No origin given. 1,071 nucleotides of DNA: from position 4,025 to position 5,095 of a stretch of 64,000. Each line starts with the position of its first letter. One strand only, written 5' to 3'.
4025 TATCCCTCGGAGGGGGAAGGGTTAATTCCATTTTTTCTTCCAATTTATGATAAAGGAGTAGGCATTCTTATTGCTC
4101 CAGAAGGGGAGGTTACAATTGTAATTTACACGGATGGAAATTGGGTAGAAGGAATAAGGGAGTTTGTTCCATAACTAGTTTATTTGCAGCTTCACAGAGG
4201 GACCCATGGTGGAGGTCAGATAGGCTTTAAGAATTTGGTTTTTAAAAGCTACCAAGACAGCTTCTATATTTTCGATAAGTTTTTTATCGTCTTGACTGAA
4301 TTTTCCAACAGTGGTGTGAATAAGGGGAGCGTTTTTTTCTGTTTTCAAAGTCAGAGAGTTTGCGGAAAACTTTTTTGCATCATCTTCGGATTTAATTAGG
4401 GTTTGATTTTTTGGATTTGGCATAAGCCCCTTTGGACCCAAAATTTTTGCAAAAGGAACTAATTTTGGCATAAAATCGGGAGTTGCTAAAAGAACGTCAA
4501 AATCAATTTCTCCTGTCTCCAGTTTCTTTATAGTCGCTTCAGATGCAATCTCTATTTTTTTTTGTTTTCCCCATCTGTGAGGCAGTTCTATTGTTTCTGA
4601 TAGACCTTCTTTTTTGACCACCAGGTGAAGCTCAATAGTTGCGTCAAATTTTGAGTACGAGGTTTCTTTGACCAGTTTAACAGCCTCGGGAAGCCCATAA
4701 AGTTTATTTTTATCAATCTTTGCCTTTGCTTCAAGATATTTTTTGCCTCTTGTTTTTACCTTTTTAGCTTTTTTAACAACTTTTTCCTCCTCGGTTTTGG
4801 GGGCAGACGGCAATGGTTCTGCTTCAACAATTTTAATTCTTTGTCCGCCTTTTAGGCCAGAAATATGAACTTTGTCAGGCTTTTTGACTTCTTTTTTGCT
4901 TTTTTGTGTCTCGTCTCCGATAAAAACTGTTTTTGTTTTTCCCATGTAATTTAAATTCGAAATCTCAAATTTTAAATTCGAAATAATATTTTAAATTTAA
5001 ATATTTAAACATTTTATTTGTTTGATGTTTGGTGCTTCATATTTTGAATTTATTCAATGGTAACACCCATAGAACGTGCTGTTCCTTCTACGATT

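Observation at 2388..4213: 1.75-kb islet bounded by a duplicated rplA 3' end, at the point where rplJ-rplL should follow rplA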

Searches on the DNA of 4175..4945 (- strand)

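Call 22: search_rna_families(source=L002, start=9300, end=16600, threshold=evalue, max_evalue=1, show_alignments=2)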
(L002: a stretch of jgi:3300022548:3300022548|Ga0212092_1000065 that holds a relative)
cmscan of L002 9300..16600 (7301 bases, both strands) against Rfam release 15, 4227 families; matches with E-value up to 1: 3.
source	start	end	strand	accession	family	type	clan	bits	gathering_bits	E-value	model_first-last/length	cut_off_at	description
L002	15343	15469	+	RF00557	L10_leader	Cis-reg; leader;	-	29.8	44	0.073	1-138/138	no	Ribosomal protein L10 leader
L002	14769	14850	+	RF00015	U4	Gene; snRNA; splicing;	CL00007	25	46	0.015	1-138/138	no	U4 spliceosomal RNA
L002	16123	16223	-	RF01390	isrG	Gene; sRNA;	-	16.4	100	0.4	1-279/279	no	isrG Hfq binding RNA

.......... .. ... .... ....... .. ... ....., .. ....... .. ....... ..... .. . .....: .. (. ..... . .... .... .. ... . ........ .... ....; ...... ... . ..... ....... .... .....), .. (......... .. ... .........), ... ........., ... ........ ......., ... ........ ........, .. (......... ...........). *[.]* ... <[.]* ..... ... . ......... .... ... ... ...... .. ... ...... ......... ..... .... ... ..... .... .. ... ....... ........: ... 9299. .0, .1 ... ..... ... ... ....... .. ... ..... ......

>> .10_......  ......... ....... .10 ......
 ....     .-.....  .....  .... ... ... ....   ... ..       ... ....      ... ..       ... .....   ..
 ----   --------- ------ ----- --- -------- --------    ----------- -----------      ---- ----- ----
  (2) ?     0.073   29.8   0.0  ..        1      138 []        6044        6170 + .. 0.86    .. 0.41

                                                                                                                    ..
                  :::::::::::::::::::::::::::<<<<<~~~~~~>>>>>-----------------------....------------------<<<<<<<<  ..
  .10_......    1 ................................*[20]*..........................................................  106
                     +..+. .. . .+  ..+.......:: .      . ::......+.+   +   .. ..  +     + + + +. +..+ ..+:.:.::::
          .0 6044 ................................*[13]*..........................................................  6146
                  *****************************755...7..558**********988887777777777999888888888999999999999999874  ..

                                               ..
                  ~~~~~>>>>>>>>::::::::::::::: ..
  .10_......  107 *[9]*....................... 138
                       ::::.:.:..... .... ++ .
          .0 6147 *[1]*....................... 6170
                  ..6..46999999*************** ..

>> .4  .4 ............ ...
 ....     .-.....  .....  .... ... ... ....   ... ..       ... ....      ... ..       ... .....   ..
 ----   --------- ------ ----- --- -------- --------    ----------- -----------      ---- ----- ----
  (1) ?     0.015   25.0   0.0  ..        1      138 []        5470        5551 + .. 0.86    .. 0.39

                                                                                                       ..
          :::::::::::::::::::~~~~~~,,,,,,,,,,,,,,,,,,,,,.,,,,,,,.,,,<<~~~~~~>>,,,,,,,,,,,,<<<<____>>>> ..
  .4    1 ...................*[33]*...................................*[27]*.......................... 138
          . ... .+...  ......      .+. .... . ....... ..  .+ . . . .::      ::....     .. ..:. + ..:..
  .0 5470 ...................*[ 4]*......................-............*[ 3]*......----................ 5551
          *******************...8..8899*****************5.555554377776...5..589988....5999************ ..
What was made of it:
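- Tried and rejected: The U4 hit at L002 14769-14850 (25 bits, GA 46) is regarded as spurious (call 22).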
